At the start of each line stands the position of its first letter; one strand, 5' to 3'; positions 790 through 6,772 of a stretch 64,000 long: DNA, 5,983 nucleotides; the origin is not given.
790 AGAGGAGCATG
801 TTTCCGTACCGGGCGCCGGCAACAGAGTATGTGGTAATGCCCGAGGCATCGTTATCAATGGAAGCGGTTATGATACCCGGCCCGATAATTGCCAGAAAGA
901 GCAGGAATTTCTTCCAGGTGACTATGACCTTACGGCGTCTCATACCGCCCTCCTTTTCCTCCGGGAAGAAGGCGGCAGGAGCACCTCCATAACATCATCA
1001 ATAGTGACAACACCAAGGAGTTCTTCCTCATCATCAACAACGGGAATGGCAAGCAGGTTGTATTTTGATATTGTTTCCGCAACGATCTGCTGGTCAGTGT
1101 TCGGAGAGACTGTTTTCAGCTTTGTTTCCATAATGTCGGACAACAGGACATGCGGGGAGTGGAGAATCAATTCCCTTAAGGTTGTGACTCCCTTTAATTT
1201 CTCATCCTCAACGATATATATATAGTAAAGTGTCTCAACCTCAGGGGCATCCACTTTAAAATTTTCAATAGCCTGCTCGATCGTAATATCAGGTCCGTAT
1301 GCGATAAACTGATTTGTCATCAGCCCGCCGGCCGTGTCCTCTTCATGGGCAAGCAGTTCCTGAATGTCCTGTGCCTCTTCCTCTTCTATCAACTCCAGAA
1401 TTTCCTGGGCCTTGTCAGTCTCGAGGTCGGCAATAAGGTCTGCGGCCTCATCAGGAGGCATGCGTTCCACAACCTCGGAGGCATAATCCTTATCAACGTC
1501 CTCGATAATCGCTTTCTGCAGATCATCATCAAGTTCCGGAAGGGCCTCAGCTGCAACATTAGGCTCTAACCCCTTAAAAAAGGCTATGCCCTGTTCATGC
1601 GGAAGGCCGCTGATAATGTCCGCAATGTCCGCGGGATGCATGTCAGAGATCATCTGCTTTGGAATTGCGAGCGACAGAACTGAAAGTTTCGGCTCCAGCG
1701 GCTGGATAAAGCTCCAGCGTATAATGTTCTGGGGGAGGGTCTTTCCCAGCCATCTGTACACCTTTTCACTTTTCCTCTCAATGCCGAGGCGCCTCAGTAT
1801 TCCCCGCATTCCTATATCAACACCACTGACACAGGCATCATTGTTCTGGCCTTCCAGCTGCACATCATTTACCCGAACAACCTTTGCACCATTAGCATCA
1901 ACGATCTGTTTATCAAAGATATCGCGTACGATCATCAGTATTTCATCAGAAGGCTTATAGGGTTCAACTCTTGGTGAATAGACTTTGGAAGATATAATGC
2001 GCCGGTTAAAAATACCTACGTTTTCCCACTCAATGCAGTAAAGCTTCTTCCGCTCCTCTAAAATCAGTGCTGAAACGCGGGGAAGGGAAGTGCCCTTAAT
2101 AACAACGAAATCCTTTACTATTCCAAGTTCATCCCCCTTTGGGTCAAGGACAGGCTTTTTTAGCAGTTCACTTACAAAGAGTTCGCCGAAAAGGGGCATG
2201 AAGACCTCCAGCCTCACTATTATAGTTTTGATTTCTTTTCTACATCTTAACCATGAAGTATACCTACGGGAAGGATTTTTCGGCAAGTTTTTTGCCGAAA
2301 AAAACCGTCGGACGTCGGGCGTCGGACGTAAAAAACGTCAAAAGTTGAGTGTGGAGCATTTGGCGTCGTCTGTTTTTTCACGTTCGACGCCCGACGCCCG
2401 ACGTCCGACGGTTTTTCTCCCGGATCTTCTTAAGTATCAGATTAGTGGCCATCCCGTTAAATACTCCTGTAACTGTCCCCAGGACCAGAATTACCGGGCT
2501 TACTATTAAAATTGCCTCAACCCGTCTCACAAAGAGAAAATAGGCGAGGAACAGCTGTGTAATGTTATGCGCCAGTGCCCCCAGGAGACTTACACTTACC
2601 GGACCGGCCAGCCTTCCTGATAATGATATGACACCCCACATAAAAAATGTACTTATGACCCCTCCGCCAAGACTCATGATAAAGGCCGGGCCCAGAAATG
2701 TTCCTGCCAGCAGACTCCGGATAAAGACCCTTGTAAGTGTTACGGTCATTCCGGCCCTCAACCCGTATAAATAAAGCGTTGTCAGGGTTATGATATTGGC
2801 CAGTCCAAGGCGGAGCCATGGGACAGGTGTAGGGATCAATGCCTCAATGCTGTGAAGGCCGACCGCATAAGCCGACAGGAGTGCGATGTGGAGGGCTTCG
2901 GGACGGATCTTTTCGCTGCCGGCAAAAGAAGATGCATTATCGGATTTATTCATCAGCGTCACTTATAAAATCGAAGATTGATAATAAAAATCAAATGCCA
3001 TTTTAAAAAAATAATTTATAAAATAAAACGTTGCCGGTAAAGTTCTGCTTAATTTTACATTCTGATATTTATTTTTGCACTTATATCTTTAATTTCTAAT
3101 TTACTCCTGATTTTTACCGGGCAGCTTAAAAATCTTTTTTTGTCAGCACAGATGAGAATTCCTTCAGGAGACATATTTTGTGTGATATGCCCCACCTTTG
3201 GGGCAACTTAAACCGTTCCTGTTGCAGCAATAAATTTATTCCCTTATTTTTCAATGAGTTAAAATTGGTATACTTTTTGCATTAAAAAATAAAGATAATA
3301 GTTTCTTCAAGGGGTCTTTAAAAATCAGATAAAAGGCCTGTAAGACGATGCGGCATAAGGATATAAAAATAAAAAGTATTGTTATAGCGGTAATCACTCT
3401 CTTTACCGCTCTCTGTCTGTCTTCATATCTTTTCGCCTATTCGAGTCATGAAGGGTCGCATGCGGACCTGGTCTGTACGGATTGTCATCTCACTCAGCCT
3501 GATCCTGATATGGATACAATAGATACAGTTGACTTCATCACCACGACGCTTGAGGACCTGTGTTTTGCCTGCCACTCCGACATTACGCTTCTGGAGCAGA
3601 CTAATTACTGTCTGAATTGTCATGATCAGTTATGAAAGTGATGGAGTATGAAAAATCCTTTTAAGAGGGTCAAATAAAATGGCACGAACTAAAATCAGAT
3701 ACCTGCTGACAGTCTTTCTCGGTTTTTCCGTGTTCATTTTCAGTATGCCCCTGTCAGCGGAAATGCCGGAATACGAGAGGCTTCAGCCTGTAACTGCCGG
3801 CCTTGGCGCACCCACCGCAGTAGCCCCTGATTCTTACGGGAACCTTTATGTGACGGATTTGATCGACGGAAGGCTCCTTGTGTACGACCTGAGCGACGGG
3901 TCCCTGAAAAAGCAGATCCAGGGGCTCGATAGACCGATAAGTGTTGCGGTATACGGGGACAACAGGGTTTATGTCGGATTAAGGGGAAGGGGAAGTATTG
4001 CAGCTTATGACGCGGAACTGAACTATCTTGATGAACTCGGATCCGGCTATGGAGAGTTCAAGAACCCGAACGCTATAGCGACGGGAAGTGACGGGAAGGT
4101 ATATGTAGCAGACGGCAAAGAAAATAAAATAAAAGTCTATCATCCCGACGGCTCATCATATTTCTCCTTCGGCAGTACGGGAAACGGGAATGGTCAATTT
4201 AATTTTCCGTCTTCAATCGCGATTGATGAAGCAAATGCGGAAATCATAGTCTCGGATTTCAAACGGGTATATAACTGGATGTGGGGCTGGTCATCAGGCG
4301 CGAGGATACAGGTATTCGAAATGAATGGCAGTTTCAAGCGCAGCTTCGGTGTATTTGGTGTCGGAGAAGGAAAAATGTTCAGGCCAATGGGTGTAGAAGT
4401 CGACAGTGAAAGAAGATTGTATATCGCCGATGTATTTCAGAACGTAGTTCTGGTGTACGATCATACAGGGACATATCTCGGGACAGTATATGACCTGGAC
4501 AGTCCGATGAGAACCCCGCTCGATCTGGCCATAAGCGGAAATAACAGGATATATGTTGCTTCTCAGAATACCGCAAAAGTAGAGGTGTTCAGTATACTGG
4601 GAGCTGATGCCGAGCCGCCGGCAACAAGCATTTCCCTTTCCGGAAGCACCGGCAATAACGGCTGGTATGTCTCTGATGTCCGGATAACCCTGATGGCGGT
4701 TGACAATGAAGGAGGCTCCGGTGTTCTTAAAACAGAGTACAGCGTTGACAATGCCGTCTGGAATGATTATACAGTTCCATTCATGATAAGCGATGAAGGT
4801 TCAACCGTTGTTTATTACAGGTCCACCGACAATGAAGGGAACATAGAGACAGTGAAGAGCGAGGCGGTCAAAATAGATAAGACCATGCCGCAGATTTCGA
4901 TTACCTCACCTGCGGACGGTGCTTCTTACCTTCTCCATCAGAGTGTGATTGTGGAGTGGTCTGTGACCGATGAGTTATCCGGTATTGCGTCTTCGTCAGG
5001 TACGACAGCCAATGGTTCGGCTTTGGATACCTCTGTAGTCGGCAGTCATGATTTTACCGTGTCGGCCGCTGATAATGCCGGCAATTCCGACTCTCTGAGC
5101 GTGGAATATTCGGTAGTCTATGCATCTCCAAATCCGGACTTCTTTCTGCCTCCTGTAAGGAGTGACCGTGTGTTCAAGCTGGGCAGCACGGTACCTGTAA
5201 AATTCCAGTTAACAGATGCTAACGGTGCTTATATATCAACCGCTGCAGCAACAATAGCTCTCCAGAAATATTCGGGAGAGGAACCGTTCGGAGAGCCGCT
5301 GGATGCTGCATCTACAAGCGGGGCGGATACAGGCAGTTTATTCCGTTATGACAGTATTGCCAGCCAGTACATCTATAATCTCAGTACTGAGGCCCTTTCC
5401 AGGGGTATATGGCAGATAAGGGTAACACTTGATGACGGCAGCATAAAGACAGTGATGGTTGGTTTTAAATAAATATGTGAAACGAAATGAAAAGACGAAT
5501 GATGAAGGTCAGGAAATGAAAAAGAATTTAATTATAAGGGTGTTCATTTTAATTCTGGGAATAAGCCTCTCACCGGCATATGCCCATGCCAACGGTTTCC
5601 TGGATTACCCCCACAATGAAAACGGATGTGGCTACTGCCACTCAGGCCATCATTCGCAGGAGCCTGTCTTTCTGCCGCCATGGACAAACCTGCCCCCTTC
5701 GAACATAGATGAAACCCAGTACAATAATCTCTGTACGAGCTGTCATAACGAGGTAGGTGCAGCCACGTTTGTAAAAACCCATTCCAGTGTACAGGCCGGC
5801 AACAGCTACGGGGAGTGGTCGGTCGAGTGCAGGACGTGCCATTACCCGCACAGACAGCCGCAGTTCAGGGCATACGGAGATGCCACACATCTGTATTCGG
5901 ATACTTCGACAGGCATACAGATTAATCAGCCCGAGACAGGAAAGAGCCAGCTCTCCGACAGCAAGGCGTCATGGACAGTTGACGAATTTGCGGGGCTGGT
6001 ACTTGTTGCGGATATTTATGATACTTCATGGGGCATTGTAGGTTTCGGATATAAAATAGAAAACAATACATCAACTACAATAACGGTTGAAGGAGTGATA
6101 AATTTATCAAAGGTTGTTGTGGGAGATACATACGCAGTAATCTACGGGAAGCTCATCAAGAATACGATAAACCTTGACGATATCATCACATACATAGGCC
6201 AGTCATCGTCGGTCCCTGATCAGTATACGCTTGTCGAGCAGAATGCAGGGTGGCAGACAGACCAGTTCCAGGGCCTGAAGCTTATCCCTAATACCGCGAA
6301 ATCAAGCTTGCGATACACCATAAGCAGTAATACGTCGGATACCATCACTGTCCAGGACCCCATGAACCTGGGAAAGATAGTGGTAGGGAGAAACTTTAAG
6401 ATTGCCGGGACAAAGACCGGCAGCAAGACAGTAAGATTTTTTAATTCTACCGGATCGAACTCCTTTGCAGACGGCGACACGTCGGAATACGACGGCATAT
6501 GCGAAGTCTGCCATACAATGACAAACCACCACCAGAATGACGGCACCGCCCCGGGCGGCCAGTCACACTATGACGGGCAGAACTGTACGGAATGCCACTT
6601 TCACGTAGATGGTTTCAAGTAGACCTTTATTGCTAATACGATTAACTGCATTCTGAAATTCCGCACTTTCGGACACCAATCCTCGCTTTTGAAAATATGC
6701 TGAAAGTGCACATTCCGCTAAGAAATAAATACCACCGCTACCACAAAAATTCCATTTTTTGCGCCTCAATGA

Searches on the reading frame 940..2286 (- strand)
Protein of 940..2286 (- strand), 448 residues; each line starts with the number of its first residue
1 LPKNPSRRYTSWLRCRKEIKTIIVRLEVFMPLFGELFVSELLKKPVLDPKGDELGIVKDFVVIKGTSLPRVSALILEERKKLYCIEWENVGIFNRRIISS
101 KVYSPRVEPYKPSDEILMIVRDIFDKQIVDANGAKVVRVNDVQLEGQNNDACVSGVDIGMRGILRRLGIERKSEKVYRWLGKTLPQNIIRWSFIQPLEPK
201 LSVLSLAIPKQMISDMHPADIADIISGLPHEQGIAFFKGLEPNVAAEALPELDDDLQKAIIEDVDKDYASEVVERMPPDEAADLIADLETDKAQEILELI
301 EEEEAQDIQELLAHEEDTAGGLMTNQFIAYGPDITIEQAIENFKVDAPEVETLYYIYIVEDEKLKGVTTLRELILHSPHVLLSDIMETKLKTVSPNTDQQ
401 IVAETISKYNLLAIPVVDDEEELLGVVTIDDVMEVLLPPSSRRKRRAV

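Call 66: search_protein_families(library=pfam, proteins=[window:940-2286:-], max_evalue=0.00001)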
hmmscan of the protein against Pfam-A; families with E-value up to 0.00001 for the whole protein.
window:940-2286:- (448 aa): 3 families
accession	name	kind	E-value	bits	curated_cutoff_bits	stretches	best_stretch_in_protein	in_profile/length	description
PF03448.22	MgtE_N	-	2e-26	92.9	25.9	1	216-317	1-102/102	MgtE intracellular N domain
PF00571.33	CBS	-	9.6e-17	61.5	24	1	383-436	2-55/57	CBS domain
PF05239.21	PRC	-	3.9e-07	30.4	21.2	0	34-98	2-70/78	PRC-barrel domain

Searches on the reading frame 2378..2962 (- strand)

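Call 66: search_protein_families(library=pfam, proteins=[window:2378-2962:-], max_evalue=0.00001)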
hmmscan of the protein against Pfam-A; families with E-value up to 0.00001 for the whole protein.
window:2378-2962:- (194 aa): 1 family
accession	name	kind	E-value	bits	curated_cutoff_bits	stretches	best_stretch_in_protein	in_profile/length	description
PF07456.16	Hpre_diP_synt_I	-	1.4e-37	129.4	30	1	29-174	1-145/147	Heptaprenyl diphosphate synthase component I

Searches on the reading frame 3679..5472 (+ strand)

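Call 66: search_protein_families(library=pfam, proteins=[window:3679-5472:+], max_evalue=0.00001)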
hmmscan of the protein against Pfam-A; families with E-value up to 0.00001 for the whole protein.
window:3679-5472:+ (597 aa): 2 families
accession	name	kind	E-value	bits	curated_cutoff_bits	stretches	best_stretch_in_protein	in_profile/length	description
PF01436.27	NHL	-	3e-13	49.5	20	0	127-154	1-28/28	NHL repeat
PF17170.10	DUF5128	-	4.3e-13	49.6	22.9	0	137-195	52-110/321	6-bladed beta-propeller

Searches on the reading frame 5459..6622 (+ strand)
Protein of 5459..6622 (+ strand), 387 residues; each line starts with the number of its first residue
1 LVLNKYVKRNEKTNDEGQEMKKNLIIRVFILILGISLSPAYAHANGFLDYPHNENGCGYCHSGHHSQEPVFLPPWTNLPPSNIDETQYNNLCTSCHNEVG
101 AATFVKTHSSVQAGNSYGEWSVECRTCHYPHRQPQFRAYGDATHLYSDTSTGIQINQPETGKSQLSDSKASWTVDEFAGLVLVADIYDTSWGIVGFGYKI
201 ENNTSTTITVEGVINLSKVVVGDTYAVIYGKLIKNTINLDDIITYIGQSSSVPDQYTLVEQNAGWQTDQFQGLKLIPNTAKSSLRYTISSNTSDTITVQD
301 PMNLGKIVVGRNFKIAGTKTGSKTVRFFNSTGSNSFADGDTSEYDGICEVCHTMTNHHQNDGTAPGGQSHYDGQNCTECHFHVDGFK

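Call 66: search_protein_families(library=pfam, proteins=[window:5459-6622:+], max_evalue=0.00001)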
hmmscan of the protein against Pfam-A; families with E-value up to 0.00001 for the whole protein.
window:5459-6622:+ (387 aa): 2 families
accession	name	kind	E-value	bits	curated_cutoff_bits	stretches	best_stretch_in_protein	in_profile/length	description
PF14537.11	Cytochrom_c3_2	-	7.3e-07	30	25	0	84-135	21-71/79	Cytochrome c3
PF14522.11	Cytochrome_C7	-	6e-06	26.4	24.8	0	87-131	10-51/67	Cytochrome c7 and related cytochrome c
